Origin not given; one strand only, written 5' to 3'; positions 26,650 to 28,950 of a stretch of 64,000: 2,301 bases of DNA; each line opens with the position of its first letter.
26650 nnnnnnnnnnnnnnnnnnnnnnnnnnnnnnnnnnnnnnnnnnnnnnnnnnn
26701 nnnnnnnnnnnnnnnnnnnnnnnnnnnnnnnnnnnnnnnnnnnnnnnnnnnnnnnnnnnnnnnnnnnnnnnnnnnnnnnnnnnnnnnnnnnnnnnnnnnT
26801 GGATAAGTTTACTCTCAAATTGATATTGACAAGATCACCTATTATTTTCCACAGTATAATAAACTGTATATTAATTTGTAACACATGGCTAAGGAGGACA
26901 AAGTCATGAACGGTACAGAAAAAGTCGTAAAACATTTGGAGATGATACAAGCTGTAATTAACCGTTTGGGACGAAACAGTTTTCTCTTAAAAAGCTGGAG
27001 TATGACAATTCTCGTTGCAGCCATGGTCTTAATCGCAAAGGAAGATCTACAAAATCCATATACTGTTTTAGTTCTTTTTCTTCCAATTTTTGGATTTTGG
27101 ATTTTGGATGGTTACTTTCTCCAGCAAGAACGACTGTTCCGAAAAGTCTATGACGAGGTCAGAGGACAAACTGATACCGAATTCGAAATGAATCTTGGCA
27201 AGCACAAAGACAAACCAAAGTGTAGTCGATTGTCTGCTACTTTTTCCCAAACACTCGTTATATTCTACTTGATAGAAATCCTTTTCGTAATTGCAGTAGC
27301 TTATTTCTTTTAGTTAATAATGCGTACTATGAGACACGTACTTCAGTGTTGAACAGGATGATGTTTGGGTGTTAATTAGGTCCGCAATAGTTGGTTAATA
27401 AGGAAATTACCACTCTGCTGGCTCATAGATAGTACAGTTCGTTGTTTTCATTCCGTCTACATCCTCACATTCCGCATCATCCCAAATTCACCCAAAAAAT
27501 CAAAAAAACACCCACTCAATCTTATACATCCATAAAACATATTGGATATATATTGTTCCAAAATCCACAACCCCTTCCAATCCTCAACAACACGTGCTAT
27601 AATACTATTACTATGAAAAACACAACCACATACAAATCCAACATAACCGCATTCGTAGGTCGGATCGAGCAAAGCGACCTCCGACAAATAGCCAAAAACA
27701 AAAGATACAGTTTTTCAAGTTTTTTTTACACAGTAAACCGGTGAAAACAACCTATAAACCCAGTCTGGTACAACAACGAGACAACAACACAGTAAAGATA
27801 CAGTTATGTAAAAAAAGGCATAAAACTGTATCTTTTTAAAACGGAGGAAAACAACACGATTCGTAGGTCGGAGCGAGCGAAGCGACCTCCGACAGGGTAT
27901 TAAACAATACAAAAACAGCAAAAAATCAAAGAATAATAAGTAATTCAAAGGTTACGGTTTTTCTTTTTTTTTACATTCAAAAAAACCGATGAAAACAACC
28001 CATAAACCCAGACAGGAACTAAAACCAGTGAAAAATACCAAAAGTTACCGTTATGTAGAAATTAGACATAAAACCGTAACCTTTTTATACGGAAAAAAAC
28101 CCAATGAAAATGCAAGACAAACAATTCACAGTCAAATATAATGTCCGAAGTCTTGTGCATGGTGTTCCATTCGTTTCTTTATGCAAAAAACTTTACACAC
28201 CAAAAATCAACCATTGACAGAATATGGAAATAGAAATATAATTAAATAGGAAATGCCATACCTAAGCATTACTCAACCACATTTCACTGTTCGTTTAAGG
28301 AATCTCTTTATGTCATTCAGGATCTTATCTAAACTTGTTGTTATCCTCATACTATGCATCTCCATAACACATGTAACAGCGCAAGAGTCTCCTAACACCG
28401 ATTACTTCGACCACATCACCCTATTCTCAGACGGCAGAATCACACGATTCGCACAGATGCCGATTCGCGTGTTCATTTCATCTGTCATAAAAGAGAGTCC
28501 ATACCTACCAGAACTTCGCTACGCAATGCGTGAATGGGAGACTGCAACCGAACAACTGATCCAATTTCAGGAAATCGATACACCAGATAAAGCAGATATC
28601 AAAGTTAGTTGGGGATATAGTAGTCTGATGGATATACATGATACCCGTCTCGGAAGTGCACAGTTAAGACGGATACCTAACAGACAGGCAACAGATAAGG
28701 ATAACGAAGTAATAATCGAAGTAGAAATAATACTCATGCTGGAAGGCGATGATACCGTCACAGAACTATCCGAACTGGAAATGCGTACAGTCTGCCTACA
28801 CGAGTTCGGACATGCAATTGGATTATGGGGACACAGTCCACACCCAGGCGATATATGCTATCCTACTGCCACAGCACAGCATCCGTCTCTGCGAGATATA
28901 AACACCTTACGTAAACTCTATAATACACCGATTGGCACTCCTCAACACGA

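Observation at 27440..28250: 800-bp CA-rich, G-depleted non-coding block with two tandem ~200-bp units whose hairpin stems co-vary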

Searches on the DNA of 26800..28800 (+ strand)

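Call 5: search_rna_families(source=window, start=26800, end=28800, threshold=evalue, max_evalue=10)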
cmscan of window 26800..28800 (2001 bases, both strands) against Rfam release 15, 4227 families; matches with E-value up to 10: 5.
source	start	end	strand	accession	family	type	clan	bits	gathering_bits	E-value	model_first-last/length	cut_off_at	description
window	27599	27623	-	RF04319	BTncRNA_FopS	Gene; sRNA;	-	19.4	56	6.3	1-71/71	no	Bacteroidetes FopS (family of paralogous sRNAs)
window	27080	27110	+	RF01334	CRISPR-DR21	Gene; CRISPR;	-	18.3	48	7.8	1-37/37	no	CRISPR RNA direct repeat element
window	27029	27118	-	RF02183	ST7-OT3_1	Gene; lncRNA;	-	17.5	50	9.7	1-79/79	no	ST7 overlapping transcript 3 conserved region 1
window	27939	27996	+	RF02060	STnc410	Gene; sRNA;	-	14.5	50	4.5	1-158/158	no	Enterobacterial sRNA STnc410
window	27723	27747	+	RF00623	P1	Gene;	-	13.8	100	9.3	53-77/180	no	Pseudomonas sRNA P1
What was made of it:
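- On Any curated RNA family (Rfam 15): The best hits are E = 4.5-9.7 and far below gathering scores in the window (call 5).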

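Call 57: build_rna_model(alignment_id=A3, structure=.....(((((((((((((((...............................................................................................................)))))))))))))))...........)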
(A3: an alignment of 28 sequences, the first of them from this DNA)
Model R1 built from alignment A3 (28 sequences, 157 columns); structure: as given.
model positions 152; base pairs 15; branch points 0; effective number of sequences 1.53; information 0.59 bits per position. Calibrated on 0.2 Mb of random sequence (short: E-values are rough).
structure used (alignment columns):
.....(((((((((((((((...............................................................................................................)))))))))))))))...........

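Call 59: search_with_rna_model(model_id=R1, sources=[window, L004, L008, L009, L011, L012, L014, L015, L016, L017, L020, L021, L023, L024, L026, L027, L028, L029, L031, L033, L037, L038, L040, L041, L042, L043, L044, L045, L046, L047, L049, L052, L054, L071, L072, L073, L074, L075], max_evalue=0.01, make_alignment=true)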
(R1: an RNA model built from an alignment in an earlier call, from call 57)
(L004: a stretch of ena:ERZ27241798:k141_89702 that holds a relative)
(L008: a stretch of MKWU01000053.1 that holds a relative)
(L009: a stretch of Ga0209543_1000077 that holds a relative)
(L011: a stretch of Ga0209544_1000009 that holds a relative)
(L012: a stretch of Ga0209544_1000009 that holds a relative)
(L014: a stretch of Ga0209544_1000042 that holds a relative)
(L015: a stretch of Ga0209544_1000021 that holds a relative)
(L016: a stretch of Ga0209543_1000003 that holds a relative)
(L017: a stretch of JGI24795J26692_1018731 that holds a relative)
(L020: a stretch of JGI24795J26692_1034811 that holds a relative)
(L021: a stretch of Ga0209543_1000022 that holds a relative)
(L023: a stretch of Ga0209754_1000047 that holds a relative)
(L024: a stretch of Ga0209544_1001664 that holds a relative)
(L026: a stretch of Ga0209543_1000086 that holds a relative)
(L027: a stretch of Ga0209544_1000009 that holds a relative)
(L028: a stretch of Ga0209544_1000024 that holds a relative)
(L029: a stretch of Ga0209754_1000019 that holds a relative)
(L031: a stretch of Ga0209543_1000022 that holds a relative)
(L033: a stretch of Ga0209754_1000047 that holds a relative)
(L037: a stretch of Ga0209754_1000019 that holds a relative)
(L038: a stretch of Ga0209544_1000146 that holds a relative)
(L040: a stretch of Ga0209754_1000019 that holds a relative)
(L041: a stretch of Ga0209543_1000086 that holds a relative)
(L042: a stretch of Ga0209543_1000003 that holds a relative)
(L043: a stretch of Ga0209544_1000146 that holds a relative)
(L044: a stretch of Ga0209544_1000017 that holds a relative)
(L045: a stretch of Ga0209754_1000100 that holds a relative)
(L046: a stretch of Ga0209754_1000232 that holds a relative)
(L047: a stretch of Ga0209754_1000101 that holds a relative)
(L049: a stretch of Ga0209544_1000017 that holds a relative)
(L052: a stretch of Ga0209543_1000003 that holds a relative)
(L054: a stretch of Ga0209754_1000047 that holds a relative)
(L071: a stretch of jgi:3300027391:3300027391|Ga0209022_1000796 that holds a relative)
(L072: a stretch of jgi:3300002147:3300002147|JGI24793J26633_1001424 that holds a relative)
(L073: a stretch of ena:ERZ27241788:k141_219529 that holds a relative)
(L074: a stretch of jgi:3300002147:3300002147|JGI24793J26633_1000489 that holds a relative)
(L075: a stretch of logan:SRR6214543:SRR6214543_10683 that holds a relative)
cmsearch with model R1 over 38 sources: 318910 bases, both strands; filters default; matches with E-value up to 0.01: 58.
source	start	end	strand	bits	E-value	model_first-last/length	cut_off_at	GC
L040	6818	6968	-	179.5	3.2e-34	1-152/152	no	0.33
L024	690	840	+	178.1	6.3e-34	1-152/152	no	0.32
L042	6136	6286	-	178.1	6.3e-34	1-152/152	no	0.32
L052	3818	3968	-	178.1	6.3e-34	1-152/152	no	0.32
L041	794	944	-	176.5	1.4e-33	1-152/152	no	0.33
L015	2085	2235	-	175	2.7e-33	1-152/152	no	0.31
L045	10345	10495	+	175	2.8e-33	1-152/152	no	0.31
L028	7632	7782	-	174.5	3.5e-33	1-152/152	no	0.32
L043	8342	8492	-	173.9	4.7e-33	1-152/152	no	0.32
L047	306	456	-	172.8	7.7e-33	1-152/152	no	0.32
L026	8231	8380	+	172.6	8.7e-33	1-152/152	no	0.33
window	27944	28094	+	172.4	9.6e-33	1-152/152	no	0.31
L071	26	176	+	172.4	9.6e-33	1-152/152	no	0.31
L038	1998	2148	-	172.3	9.7e-33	1-152/152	no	0.32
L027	1115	1265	+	171.9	1.2e-32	1-152/152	no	0.3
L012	2469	2618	+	171.9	1.2e-32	1-152/152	no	0.31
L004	2277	2427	+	171.5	1.5e-32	1-152/152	no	0.32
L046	5461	5611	+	171.5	1.5e-32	1-152/152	no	0.32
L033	3769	3917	-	168.5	6.1e-32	1-152/152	no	0.31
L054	551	702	+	168.1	7.3e-32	1-152/152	no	0.34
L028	7975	8125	-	167.2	1.1e-31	1-152/152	no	0.35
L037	2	152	-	167.1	1.2e-31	1-152/152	no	0.34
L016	128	278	-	167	1.2e-31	1-152/152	no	0.31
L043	8700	8850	-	166.6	1.5e-31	1-152/152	no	0.34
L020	88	237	-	165.8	2.1e-31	1-152/152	no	0.35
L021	156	305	-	165.8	2.1e-31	1-152/152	no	0.35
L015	2521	2671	-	165.5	2.5e-31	1-152/152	no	0.34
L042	6494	6644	-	165.3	2.8e-31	1-152/152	no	0.34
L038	2357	2507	-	165.2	2.9e-31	1-152/152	no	0.33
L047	694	844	-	164.7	3.7e-31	1-152/152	no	0.34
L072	1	147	+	164.6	3.8e-31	5-152/152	5'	0.31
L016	487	637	-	164.5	4e-31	1-152/152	no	0.32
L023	55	205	-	163.8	5.6e-31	1-152/152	no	0.34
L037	239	389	-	163.7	5.9e-31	1-152/152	no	0.33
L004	2030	2179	+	162.7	9.7e-31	1-152/152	no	0.32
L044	1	146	+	162.3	1.2e-30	5-152/152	5'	0.32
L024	36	186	+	161.4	1.7e-30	1-152/152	no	0.33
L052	4201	4351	-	161.1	2e-30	1-152/152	no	0.34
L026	7827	7977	+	159.5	4.3e-30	1-152/152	no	0.35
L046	5213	5363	+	159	5.4e-30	1-152/152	no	0.35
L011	1703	1853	+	158.8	5.9e-30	1-152/152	no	0.35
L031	1071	1221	+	158.8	5.9e-30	1-152/152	no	0.35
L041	1142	1292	-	158.7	6.4e-30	1-152/152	no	0.33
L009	13483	13633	+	157.4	1.2e-29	1-152/152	no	0.36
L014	9688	9838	+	157.4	1.2e-29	1-152/152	no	0.36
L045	9985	10135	+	156.7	1.7e-29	1-152/152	no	0.34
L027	782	932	+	156.6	1.7e-29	1-152/152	no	0.36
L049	5076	5226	-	156.2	2e-29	1-152/152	no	0.35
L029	2664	2814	+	142.5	1.4e-26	1-152/152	no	0.34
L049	4741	4890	-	124.8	6.4e-23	1-152/152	no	0.31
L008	1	119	+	120.6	4.7e-22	33-152/152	5'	0.33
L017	1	69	-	72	4.8e-12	1-69/152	3'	0.33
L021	1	67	-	63.6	2.6e-10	1-67/152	3'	0.31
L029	1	108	-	58.4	3.1e-09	1-109/152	3'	0.32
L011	2149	2299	+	39.5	2.4e-05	1-152/152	no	0.28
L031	1517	1667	+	39.5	2.4e-05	1-152/152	no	0.28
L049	4748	4804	+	27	0.0094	1-152/152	no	0.3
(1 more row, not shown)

Alignment A4: 58 matches aligned to the model, 158 columns, each read 5' to 3' on its own strand. Consensus structure (alignment columns), stored with it:
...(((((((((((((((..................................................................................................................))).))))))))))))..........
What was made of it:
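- On Non-autonomous transposable element (MITE-like): 58 units in 37 loci (call 59).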

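Call 70: search_dna_similar(query=window:27518-28201:+, collection=plasmids, mode=distant, max_rows=5)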
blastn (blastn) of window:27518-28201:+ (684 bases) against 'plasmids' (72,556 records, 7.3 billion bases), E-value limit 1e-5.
No match.

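Call 71: search_dna_similar(query=window:27518-28201:+, collection=phages, mode=distant, max_rows=5)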
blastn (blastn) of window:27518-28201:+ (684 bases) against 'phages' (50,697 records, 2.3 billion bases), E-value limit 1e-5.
No match.
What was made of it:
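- Tried and rejected: blastn against the plasmid and phage collections gave no match (calls 70, 71).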

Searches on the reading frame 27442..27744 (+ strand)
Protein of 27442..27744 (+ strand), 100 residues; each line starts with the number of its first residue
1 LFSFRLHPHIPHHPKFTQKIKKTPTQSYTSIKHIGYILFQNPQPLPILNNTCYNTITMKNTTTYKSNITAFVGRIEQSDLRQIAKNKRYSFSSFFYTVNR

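Call 68: search_protein_families(library=pfam, proteins=[window:27442-27744:+], max_evalue=1)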
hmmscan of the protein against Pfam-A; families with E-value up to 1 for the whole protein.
window:27442-27744:+ (100 aa): 1 family
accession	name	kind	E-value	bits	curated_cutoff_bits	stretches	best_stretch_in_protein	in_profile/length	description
PF24215.1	H_T_assoc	-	0.032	14.2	27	1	16-97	98-178/237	Phage head to tail associated domain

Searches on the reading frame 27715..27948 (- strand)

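Call 68: search_protein_families(library=pfam, proteins=[window:27715-27948:-], max_evalue=1)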
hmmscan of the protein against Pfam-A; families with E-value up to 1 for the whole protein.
window:27715-27948:- (77 aa): 1 family
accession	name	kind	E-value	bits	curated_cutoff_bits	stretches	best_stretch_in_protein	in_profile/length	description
PF03383.21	Serpentine_r_xa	-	0.031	14.7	22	1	2-62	50-107/153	Caenorhabditis serpentine receptor-like protein, class xa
